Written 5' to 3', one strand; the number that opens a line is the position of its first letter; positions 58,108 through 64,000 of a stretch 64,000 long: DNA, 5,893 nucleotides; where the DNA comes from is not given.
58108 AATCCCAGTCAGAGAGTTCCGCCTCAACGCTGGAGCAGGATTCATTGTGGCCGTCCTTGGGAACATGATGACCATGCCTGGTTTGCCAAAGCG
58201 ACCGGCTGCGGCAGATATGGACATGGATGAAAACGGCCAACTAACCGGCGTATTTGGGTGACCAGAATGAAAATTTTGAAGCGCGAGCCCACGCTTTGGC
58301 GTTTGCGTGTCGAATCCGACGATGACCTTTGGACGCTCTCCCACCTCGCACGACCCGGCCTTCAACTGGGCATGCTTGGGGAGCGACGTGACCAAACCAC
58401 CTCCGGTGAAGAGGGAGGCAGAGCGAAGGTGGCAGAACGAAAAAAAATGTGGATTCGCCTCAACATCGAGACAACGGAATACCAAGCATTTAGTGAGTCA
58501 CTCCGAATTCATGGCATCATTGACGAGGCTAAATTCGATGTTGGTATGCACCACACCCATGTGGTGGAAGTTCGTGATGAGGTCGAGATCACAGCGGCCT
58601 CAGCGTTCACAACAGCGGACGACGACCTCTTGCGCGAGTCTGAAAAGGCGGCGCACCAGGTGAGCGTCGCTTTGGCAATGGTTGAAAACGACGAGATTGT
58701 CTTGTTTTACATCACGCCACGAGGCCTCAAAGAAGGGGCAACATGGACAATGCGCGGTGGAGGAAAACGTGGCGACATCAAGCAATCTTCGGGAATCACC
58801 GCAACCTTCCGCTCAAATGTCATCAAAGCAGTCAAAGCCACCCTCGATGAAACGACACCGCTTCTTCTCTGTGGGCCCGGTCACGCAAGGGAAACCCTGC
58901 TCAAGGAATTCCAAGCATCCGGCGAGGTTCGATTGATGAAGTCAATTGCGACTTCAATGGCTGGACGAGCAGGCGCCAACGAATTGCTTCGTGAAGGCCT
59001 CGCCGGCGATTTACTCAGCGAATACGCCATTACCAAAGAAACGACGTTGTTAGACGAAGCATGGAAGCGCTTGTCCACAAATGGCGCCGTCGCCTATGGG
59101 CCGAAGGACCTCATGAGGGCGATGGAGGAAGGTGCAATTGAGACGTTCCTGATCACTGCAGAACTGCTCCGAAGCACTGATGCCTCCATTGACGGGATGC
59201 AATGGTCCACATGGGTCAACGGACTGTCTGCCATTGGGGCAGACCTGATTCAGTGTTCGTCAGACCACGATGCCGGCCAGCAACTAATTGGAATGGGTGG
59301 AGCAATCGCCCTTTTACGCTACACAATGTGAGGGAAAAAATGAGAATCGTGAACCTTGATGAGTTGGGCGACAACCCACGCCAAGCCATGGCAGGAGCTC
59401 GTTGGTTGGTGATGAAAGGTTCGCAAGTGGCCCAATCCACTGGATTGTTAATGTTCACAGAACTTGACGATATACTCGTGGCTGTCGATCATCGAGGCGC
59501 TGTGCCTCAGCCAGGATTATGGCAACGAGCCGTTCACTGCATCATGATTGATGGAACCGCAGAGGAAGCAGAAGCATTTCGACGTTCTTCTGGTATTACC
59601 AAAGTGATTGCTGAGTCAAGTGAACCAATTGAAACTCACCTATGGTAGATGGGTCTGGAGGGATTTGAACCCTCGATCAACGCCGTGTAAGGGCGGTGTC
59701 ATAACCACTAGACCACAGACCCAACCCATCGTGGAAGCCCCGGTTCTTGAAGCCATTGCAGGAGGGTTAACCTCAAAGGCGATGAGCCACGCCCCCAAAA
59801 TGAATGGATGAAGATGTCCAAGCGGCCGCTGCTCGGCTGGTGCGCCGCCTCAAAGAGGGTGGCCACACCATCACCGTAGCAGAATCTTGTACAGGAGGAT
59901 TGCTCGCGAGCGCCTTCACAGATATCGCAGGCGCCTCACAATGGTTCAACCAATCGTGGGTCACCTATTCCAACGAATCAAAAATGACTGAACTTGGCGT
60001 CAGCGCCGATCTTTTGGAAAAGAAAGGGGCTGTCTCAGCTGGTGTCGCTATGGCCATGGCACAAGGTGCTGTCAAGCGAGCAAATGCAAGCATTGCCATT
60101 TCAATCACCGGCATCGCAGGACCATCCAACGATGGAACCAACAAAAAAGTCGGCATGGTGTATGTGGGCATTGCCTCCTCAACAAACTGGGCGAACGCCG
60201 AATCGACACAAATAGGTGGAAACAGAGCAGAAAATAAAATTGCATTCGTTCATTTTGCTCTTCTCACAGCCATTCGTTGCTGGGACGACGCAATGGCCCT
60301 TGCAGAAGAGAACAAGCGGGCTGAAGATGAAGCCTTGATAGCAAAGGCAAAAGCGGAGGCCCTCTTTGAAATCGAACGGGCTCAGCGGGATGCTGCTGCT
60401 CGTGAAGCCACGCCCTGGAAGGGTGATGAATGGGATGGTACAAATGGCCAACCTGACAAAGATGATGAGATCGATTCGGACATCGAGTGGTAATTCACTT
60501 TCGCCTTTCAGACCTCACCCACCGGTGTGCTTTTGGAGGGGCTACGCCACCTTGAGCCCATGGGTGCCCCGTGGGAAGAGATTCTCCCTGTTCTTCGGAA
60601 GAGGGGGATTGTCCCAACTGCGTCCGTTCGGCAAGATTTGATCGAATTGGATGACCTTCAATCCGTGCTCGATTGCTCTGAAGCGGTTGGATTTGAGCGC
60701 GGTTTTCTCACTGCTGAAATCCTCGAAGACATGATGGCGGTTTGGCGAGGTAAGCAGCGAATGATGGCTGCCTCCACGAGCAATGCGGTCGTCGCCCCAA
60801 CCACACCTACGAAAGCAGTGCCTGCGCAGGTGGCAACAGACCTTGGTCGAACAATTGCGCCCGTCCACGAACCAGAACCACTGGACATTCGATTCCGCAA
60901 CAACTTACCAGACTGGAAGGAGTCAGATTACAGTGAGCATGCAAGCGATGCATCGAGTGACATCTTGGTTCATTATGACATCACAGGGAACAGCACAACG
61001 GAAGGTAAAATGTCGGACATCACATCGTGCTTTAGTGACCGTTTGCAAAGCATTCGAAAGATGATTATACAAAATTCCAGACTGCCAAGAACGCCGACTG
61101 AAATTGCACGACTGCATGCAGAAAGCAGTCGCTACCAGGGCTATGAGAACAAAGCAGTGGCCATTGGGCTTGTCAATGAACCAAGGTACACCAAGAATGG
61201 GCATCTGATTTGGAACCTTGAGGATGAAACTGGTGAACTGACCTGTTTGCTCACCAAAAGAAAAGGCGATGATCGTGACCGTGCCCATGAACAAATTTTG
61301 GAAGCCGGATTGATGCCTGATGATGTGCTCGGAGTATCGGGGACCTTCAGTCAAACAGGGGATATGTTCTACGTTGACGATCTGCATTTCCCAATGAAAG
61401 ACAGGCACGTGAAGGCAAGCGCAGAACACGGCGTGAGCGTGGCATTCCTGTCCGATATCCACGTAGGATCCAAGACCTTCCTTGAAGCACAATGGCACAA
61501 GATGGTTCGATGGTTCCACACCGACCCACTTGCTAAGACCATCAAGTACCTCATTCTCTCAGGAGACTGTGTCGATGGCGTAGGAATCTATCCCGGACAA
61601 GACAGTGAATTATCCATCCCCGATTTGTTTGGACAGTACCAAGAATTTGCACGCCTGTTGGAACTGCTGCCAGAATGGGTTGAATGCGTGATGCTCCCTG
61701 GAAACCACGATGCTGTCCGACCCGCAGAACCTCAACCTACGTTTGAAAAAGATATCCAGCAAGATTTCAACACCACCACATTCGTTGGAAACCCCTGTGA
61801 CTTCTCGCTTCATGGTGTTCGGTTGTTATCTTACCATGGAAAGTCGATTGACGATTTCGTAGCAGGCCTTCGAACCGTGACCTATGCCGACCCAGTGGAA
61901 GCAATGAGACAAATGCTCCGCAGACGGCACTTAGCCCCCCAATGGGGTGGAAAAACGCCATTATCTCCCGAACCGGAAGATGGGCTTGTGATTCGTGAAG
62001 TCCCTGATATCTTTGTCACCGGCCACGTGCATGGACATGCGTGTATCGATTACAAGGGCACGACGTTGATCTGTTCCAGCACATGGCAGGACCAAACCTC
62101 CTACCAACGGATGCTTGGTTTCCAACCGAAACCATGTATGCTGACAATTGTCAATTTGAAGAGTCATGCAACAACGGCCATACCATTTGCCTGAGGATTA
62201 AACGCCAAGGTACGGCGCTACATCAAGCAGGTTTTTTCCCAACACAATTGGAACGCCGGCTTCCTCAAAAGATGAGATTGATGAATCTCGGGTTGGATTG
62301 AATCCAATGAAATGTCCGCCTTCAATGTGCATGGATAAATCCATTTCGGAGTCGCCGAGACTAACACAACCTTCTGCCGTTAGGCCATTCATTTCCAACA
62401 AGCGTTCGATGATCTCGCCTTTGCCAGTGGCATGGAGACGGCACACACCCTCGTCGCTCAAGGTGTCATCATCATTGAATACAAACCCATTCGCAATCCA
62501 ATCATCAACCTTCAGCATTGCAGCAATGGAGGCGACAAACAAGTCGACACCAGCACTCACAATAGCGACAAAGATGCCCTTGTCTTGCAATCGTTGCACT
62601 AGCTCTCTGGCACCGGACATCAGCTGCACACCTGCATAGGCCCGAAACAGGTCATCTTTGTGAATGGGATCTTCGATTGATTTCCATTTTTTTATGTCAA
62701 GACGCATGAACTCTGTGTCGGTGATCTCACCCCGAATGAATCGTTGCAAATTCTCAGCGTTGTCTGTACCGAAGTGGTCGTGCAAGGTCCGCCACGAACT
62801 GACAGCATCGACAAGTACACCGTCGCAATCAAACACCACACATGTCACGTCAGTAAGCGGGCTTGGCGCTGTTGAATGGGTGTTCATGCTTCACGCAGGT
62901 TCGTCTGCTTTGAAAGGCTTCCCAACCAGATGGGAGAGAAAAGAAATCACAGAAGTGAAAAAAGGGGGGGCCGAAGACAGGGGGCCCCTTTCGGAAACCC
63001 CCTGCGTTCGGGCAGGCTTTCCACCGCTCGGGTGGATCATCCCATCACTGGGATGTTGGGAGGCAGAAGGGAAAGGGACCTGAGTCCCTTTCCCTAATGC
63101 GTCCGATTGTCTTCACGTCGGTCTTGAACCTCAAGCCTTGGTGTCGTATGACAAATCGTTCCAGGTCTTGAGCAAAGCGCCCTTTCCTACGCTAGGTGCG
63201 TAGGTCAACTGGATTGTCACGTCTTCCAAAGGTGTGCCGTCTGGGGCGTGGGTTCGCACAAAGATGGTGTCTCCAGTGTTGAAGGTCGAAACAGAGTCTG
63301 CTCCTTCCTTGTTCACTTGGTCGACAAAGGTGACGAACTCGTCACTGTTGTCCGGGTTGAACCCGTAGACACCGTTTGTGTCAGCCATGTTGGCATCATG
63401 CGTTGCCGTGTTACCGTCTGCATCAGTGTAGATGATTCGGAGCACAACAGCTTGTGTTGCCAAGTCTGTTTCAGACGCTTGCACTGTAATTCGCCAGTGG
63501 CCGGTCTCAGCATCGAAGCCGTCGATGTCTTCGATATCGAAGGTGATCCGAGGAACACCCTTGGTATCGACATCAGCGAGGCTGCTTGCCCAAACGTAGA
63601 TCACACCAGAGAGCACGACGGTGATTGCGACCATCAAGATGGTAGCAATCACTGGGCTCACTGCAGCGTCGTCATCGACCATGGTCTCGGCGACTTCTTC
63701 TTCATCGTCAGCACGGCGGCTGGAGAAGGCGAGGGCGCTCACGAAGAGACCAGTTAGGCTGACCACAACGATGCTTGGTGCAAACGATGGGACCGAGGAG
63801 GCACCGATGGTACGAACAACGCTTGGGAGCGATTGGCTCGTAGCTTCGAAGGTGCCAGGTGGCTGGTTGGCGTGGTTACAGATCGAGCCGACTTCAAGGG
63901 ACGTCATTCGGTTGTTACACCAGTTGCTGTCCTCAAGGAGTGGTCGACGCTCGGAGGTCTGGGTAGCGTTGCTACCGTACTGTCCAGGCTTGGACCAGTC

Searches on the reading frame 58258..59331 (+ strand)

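Call 57: search_protein_families(library=pfam, proteins=[window:58258-59331:+], max_evalue=0.001)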
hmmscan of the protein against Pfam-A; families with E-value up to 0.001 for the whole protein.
window:58258-59331:+ (357 aa): 2 families
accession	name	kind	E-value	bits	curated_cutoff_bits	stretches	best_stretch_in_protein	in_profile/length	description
PF03465.20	eRF1_3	-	3.5e-16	60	25.8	1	259-356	2-105/106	eRF1 domain 3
PF03463.20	eRF1_1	-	3.7e-15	56.5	23.8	1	5-120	7-114/123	eRF1 domain 1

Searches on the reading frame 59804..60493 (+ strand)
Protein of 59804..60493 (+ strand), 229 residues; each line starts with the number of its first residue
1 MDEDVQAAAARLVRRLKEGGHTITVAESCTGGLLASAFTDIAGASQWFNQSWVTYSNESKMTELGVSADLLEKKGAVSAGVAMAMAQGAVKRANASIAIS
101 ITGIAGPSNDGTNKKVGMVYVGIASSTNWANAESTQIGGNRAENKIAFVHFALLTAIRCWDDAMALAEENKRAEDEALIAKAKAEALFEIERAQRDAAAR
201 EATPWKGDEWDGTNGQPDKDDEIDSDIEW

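Call 57: search_protein_families(library=pfam, proteins=[window:59804-60493:+], max_evalue=0.001)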
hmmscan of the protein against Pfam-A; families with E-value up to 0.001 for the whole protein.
window:59804-60493:+ (229 aa): 1 family
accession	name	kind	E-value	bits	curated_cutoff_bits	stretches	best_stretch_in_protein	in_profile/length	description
PF02464.23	CinA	-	1e-48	165.3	23.5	1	7-156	3-151/155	Competence-damaged protein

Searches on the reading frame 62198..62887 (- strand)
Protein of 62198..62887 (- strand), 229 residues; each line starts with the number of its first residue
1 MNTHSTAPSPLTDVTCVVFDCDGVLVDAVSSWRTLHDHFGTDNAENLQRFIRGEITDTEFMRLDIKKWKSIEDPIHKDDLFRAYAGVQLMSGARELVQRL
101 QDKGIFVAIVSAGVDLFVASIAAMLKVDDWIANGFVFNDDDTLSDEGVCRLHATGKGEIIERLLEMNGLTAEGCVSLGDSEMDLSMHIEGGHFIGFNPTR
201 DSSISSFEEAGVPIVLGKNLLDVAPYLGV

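Call 57: search_protein_families(library=pfam, proteins=[window:62198-62887:-], max_evalue=0.001)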
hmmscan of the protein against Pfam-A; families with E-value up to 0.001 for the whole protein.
window:62198-62887:- (229 aa): 3 families
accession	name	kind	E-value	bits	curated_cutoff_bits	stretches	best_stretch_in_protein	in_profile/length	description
PF00702.32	Hydrolase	-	1.9e-12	48.4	26.4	1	15-186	2-186/191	haloacid dehalogenase-like hydrolase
PF12710.13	HAD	-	9.8e-12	46.1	27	1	17-186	1-187/189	haloacid dehalogenase-like hydrolase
PF13419.12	HAD_2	-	7.5e-07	29.9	23.8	1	17-184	1-165/178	Haloacid dehalogenase-like hydrolase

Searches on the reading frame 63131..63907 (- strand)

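Call 57: search_protein_families(library=pfam, proteins=[window:63131-63907:-], max_evalue=0.001)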
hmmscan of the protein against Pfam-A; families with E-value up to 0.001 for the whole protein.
window:63131-63907:- (258 aa): 1 family
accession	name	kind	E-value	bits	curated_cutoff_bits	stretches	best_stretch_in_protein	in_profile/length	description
PF07790.16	Pilin_N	-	4e-09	37.7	25.2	1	82-126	2-45/78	Archaeal Type IV pilin, N-terminal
